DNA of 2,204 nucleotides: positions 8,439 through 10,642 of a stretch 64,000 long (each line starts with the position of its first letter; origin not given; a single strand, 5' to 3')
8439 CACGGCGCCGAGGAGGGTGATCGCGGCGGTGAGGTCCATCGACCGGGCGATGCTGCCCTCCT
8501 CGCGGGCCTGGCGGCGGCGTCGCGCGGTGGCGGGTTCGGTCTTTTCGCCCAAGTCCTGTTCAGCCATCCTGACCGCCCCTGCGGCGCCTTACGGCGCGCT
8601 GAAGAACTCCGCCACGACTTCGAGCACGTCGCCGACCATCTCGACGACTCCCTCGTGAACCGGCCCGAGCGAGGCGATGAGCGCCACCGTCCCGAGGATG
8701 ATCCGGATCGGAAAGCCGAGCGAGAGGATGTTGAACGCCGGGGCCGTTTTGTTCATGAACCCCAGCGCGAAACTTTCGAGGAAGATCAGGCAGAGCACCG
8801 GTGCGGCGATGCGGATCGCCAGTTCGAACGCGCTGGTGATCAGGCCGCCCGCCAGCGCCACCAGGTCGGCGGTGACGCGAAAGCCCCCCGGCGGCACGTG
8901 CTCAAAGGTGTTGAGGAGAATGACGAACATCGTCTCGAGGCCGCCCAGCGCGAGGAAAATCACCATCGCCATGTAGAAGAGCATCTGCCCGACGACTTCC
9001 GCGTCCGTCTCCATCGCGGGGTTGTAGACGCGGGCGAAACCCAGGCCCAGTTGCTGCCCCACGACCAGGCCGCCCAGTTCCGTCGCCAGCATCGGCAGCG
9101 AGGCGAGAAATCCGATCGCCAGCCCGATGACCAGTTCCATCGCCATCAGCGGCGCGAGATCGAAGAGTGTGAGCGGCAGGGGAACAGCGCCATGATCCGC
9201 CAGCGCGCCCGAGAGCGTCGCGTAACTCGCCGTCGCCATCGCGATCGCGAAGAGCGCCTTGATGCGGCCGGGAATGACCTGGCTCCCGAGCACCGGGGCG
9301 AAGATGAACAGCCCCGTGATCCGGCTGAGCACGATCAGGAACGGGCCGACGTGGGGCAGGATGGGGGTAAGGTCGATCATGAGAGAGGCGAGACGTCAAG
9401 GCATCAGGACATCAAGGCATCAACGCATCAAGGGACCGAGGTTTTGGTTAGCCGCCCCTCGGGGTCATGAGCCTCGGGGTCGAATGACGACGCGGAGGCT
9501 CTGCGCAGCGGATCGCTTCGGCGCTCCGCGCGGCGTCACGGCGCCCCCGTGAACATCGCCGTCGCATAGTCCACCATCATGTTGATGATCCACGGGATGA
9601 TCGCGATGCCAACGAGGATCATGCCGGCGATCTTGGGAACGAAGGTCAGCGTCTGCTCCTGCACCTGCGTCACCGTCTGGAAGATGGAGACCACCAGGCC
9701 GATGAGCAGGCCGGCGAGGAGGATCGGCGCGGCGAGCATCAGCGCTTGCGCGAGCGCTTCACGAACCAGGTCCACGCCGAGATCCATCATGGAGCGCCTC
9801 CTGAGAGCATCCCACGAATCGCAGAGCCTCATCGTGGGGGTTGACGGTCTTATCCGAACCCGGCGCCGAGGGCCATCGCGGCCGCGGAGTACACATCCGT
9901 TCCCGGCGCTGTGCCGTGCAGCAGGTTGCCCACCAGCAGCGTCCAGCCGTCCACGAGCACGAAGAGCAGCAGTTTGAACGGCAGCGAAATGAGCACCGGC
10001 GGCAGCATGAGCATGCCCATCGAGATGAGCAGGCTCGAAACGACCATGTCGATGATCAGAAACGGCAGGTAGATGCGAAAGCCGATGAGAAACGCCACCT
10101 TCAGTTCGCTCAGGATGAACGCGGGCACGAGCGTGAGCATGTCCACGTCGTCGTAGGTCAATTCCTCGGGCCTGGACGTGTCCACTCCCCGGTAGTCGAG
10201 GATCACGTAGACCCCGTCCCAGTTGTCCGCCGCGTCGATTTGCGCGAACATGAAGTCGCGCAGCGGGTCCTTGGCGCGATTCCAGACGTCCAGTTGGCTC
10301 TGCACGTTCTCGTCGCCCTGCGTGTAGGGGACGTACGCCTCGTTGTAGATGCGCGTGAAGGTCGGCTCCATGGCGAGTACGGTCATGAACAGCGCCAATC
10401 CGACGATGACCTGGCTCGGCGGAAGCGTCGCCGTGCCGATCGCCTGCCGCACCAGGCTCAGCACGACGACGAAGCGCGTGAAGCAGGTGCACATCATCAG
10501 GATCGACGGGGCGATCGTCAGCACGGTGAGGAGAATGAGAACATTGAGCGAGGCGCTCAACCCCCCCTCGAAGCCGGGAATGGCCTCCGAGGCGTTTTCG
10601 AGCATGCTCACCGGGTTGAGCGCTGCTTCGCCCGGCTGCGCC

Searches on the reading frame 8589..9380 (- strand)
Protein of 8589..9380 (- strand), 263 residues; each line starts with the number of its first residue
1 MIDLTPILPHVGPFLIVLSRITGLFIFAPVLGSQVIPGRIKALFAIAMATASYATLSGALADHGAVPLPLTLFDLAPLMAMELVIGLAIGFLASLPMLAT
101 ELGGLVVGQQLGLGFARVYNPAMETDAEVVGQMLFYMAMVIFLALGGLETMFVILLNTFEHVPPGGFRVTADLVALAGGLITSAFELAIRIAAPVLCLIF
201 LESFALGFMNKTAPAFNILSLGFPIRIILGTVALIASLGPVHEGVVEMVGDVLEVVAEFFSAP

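Call 17: search_protein_families(library=pfam, proteins=[window:8589-9380:-])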
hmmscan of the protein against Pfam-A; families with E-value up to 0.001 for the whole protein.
window:8589-9380:- (263 aa): 1 family
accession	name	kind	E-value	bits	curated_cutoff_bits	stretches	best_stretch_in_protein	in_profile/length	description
PF01311.25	Bac_export_1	-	7.9e-51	173.3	27.8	1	14-244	4-222/230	Bacterial export proteins, family 1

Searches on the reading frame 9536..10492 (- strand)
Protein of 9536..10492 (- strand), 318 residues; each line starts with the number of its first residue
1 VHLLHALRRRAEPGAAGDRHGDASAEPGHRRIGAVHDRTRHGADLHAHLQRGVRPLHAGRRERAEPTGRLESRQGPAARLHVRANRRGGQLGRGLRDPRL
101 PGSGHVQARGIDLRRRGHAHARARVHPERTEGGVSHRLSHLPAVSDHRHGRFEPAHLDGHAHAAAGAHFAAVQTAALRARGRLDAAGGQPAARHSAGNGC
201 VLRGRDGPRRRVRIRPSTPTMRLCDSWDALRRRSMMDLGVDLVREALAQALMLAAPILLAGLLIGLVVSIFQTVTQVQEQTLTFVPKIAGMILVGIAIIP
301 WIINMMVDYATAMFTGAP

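Call 17: search_protein_families(library=pfam, proteins=[window:9536-10492:-])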
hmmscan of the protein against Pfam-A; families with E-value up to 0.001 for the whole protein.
window:9536-10492:- (318 aa): 1 family
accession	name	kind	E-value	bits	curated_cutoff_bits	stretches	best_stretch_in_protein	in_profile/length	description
PF01313.24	Bac_export_3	-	5.6e-26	90.7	25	1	240-310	3-73/74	Bacterial export proteins, family 3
